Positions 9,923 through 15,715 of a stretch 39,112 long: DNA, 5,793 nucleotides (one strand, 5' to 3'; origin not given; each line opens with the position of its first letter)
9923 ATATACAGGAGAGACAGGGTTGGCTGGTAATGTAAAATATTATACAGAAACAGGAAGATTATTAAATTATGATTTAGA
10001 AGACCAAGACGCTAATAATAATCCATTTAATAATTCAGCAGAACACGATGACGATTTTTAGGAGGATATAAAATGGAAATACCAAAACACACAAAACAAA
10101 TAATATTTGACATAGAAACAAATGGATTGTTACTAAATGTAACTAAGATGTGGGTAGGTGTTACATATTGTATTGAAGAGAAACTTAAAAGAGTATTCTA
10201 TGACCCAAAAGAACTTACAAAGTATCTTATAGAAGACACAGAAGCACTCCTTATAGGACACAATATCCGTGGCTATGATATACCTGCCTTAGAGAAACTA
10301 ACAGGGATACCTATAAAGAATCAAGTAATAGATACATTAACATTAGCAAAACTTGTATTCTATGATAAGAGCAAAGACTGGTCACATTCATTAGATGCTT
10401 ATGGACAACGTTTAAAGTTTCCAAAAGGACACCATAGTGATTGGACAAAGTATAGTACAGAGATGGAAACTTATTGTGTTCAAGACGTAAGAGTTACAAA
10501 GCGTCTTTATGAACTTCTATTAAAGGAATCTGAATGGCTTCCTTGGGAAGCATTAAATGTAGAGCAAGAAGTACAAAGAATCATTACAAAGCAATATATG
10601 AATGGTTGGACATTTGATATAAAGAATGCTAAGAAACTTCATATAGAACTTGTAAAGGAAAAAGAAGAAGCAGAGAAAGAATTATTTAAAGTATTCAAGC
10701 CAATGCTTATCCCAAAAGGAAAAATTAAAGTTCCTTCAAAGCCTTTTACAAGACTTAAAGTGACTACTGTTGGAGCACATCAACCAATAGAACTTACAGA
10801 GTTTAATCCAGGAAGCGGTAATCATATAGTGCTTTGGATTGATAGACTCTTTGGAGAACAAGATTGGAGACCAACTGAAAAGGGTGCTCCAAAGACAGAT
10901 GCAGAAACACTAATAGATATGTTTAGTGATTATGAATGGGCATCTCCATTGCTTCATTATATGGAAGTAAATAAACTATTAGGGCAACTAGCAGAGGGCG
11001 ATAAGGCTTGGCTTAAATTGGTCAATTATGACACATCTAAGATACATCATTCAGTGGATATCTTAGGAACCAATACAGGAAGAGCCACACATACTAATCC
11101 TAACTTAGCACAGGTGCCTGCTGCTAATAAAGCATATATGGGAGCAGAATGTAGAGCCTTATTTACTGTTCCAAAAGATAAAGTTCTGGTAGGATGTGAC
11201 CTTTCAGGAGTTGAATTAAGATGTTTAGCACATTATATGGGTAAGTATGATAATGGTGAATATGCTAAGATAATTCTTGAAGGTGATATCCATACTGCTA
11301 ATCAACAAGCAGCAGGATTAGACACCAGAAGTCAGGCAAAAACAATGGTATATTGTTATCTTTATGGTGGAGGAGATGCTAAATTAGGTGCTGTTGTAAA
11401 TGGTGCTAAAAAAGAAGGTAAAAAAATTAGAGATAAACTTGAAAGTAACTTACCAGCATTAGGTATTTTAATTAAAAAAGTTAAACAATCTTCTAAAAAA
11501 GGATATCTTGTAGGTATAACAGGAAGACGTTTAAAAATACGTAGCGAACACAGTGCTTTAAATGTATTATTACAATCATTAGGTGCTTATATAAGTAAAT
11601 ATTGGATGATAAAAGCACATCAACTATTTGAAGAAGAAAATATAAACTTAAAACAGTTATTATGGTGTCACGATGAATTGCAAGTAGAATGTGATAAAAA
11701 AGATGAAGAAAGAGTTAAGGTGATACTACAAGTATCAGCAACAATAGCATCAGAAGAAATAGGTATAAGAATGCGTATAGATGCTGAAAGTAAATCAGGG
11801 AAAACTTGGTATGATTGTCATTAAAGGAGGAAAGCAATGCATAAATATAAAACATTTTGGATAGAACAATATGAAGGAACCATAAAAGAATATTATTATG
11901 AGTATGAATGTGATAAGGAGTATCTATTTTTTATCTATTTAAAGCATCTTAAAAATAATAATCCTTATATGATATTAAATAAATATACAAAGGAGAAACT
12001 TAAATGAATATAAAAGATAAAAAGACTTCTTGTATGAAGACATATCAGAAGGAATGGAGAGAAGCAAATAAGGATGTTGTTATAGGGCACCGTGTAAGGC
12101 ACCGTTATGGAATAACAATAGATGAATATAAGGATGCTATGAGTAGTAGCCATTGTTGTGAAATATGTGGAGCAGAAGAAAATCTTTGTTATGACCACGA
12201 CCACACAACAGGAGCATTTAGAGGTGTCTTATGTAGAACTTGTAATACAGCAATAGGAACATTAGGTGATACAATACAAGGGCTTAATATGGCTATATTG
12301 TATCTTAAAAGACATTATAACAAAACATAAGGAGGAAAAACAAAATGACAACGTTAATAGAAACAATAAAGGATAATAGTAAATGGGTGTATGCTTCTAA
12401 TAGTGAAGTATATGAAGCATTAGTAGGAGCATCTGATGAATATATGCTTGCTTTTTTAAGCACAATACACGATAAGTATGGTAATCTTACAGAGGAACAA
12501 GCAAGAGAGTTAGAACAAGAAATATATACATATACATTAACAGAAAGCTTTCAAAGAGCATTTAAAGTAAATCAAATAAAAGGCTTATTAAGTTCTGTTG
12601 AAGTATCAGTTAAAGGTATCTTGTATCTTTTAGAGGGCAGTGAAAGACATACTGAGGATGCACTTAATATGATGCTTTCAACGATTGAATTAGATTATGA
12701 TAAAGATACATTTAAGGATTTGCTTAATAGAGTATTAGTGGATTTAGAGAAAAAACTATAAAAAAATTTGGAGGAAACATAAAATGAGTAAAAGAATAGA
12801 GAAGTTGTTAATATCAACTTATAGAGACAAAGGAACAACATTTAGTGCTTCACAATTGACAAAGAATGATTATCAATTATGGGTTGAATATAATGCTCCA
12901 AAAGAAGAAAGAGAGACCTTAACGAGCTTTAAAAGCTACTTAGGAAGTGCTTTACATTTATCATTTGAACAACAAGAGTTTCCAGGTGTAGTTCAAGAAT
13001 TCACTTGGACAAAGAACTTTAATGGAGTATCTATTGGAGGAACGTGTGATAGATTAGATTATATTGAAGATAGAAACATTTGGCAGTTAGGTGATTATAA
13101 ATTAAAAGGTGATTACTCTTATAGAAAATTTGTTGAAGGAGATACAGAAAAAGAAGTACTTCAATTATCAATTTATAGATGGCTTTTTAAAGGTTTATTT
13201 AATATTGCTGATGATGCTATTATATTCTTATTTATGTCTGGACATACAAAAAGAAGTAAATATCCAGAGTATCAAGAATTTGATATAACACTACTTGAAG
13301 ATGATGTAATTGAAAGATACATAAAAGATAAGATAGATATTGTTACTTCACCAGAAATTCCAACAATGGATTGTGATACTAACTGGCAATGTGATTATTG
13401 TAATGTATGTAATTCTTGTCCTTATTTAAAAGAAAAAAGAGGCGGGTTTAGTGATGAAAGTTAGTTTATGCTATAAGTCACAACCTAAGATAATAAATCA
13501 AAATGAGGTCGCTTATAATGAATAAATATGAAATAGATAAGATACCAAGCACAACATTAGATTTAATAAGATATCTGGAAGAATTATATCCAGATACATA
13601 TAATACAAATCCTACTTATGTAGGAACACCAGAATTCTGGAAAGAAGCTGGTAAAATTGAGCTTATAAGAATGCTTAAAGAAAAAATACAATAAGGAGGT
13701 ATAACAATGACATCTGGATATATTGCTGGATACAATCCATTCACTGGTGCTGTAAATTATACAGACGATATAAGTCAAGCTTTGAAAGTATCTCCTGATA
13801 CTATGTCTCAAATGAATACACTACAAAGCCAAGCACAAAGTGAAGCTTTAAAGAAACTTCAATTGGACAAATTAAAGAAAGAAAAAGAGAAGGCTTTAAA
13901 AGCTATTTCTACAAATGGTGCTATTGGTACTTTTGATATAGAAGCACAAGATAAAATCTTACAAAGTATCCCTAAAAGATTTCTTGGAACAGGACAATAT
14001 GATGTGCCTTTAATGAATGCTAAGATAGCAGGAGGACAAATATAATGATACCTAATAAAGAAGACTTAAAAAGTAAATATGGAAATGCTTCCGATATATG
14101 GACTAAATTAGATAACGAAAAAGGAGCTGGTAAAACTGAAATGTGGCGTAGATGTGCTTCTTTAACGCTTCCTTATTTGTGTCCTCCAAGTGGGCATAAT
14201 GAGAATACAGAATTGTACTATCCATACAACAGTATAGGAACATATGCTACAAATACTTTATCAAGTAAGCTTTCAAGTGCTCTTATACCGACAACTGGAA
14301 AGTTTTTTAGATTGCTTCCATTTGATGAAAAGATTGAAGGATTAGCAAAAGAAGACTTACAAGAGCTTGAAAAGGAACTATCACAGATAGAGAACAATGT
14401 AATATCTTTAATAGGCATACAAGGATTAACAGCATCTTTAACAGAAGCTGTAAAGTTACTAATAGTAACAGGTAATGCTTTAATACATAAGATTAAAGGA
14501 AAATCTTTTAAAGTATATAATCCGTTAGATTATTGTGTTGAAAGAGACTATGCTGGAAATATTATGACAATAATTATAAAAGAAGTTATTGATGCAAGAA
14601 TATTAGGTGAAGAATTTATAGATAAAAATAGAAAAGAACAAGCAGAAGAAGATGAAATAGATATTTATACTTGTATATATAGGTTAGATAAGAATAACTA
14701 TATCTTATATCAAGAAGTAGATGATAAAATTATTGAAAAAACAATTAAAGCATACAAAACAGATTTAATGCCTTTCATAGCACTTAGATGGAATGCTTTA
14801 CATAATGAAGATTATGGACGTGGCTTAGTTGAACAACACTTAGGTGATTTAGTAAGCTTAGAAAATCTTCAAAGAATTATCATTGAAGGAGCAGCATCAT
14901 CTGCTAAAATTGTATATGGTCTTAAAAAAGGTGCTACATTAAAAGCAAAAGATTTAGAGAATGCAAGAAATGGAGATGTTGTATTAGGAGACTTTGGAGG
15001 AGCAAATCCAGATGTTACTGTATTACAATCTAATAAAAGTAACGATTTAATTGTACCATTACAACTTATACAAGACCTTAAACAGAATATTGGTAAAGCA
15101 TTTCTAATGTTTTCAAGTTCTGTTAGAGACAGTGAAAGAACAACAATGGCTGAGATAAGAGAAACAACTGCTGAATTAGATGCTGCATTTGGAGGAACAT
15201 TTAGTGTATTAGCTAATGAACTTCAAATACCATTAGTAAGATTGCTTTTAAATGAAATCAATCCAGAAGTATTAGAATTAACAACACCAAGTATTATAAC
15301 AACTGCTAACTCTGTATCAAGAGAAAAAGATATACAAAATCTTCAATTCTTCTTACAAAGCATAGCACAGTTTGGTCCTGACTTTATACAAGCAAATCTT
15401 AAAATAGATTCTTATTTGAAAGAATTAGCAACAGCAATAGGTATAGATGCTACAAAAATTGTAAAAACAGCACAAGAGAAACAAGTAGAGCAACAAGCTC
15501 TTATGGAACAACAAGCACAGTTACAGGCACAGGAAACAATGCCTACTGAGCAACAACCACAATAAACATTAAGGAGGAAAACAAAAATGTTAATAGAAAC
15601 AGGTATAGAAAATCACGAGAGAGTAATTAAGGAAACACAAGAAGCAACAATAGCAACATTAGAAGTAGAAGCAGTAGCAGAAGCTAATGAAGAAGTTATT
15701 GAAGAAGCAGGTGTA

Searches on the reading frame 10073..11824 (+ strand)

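Call 8: search_protein_families(library=phrogs, proteins=[window:10073-11824:+])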
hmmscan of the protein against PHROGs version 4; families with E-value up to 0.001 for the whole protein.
window:10073-11824:+ (583 aa): 11 families
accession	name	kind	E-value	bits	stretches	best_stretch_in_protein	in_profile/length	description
phrog_17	-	DNA, RNA and nucleotide metabolism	2.3e-127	427.8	1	4-582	667-1233/1445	DNA polymerase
phrog_15971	-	DNA, RNA and nucleotide metabolism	1.4e-109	367.7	1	161-583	4-376/376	DNA polymerase I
phrog_403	-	DNA, RNA and nucleotide metabolism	5.2e-20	72.6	1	6-166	64-263/321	DNA polymerase exonuclease subunit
phrog_6375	-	DNA, RNA and nucleotide metabolism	5.4e-19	69.9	1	430-549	1-142/204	DNA polymerase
phrog_8888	-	DNA, RNA and nucleotide metabolism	6.7e-14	53.6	1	361-543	2-195/295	DNA polymerase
phrog_24147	-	DNA, RNA and nucleotide metabolism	2.9e-12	47.7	1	493-583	3-93/93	DNA polymerase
phrog_12241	-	DNA, RNA and nucleotide metabolism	1.7e-08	34.9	1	123-351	271-496/502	DNA polymerase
phrog_192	-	DNA, RNA and nucleotide metabolism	1.8e-06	28.6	1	52-122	185-255/397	DNA polymerase exonuclease subunit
phrog_16667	-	DNA, RNA and nucleotide metabolism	2.2e-06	28.4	1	468-526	34-92/229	DNA polymerase I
phrog_5995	-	DNA, RNA and nucleotide metabolism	1.6e-05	25.6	1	446-581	21-177/236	DNA polymerase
phrog_10285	-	DNA, RNA and nucleotide metabolism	0.00053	20.1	0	343-395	30-78/321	DNA polymerase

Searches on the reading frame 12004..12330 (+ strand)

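Call 70: search_protein_families(library=pfam, max_evalue=0.01, proteins=[window:12004-12330:+])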
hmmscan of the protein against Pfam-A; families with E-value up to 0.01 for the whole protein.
window:12004-12330:+ (108 aa): 2 families
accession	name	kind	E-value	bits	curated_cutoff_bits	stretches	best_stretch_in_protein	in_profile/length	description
PF02945.21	Endonuclease_7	-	3.8e-17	62.4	23.6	1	29-102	2-81/82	Recombination endonuclease VII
PF24451.1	DUF7567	-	0.0013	19.1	27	1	39-85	6-45/131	Family of unknown function (DUF7567)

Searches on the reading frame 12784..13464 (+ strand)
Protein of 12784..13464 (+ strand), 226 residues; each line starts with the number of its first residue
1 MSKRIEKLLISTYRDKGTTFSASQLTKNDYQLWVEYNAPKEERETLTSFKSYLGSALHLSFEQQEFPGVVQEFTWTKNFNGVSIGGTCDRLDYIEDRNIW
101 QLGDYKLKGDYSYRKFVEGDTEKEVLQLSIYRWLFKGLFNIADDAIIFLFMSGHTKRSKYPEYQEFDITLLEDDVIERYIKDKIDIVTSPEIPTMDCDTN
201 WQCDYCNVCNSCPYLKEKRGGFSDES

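Call 70: search_protein_families(library=pfam, max_evalue=0.01, proteins=[window:12784-13464:+])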
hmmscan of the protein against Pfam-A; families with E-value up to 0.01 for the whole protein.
window:12784-13464:+ (226 aa): 1 family
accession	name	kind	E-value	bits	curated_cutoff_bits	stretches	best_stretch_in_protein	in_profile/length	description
PF12705.13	PDDEXK_1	-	6e-10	39.9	22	1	62-213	101-247/247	PD-(D/E)XK nuclease superfamily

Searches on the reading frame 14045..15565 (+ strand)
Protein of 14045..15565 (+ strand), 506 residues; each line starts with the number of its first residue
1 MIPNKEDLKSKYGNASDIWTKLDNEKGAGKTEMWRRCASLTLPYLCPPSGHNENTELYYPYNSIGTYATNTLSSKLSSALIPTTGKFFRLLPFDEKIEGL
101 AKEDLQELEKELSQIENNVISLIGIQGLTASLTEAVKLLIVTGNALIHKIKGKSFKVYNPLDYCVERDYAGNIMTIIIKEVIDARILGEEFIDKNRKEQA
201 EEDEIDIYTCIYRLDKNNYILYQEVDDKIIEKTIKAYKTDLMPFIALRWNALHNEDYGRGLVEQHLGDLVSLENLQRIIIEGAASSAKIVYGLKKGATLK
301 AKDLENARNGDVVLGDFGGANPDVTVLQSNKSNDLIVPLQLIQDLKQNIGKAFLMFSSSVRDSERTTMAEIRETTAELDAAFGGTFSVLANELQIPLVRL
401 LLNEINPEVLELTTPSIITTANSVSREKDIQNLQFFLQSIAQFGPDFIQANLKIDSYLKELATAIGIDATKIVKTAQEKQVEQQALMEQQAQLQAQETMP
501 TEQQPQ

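Call 8: search_protein_families(library=phrogs, proteins=[window:14045-15565:+])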
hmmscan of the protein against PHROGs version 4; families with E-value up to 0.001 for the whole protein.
window:14045-15565:+ (506 aa): 3 families
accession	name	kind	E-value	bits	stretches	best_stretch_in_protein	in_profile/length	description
phrog_449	-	connector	8.1e-137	457.8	1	14-504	7-506/520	head-tail adaptor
phrog_332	-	connector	5.2e-31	108.6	1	18-500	17-535/560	head-tail adaptor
phrog_21528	-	unknown function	0.0005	20.6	1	51-149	50-140/224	-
